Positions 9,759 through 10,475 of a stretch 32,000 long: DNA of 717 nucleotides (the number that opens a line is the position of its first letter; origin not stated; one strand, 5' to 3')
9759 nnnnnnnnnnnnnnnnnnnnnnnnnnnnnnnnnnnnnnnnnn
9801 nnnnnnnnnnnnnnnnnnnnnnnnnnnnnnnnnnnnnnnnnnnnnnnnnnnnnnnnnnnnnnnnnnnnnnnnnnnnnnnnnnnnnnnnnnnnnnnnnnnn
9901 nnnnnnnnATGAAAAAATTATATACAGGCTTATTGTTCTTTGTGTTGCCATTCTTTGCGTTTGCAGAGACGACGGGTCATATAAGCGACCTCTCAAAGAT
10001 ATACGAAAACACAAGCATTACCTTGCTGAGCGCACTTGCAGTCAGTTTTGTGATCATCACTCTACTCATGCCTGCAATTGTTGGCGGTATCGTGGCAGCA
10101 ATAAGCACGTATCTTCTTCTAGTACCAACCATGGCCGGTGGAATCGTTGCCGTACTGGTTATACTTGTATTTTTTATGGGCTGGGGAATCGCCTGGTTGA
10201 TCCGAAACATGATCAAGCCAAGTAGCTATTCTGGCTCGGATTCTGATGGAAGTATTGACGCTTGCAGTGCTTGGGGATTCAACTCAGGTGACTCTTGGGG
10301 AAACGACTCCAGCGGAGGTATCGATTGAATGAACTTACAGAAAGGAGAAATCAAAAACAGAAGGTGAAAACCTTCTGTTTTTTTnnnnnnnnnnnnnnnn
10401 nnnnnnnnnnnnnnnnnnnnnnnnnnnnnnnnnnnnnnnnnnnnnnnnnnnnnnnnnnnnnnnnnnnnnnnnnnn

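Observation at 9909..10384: Second TGA-terminated ORF followed by a terminator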

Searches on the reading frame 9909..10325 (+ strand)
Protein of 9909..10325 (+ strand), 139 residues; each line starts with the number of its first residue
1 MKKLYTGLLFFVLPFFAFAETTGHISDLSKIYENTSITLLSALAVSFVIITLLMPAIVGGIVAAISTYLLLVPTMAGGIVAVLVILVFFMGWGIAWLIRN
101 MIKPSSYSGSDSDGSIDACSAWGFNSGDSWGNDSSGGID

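Call 8: search_protein_families(library=pfam, max_evalue=0.01, proteins=[window:9909-10325:+])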
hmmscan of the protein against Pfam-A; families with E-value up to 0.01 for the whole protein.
seq(139 aa): 1 family
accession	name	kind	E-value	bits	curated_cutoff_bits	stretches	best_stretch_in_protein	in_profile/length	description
PF01235.23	Na_Ala_symp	-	0.0014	18.5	24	1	5-103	96-194/392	Sodium:alanine symporter family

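Call 11: find_homologous_proteins(query=window:9909-10325:+, max_evalue=0.01)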
Query seq(139 aa) (139 aa): 1 proteins with E <= 0.01 among 612 candidates.
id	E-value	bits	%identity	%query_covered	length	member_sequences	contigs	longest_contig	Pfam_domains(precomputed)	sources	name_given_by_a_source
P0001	3.1e-82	291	100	100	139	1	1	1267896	-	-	-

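Call 12: find_encoding_contigs(protein=P0001, flank=10000, max_places=6)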
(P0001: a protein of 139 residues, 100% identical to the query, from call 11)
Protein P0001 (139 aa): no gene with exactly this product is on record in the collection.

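Call 22: search_protein_representatives(protein=window:9909-10325:+)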
Query: 139 residues. Proteins with E-value up to 0.001 (for the whole library): 3; up to 1e-10: 1; up to 1e-30: 1. The best 3 are listed.
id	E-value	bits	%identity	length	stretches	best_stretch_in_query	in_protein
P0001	9.9e-83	291.2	100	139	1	1-139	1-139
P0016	4.3e-09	52.7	45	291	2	33-137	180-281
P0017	2.0e-04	37.5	37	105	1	36-137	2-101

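Call 29: find_encoding_contigs(protein=P0016, flank=6000, max_places=4)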
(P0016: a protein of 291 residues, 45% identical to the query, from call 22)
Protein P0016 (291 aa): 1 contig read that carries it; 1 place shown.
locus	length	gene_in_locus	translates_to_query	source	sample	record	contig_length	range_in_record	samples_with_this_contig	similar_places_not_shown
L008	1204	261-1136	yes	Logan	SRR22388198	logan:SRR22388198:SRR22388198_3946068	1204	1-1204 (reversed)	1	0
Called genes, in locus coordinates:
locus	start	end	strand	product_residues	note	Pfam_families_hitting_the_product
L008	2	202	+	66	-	?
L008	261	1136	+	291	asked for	PF04536:TPM_phosphatase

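Call 30: find_encoding_contigs(protein=P0017, flank=6000, max_places=4)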
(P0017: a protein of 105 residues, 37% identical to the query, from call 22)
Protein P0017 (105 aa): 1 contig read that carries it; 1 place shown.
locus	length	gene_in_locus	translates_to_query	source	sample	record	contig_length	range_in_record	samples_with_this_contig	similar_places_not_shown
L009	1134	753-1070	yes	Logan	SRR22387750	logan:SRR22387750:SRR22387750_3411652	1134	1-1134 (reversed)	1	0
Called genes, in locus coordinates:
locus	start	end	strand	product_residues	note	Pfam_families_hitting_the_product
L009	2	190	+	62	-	?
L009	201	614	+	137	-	-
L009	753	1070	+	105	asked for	-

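Call 81: search_dna_similar(query=P0001, collection=plasmids, mode=protein, max_evalue=0.001, max_rows=10)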
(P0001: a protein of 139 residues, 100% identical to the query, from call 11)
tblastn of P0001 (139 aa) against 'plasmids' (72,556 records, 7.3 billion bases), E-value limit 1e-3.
No match.
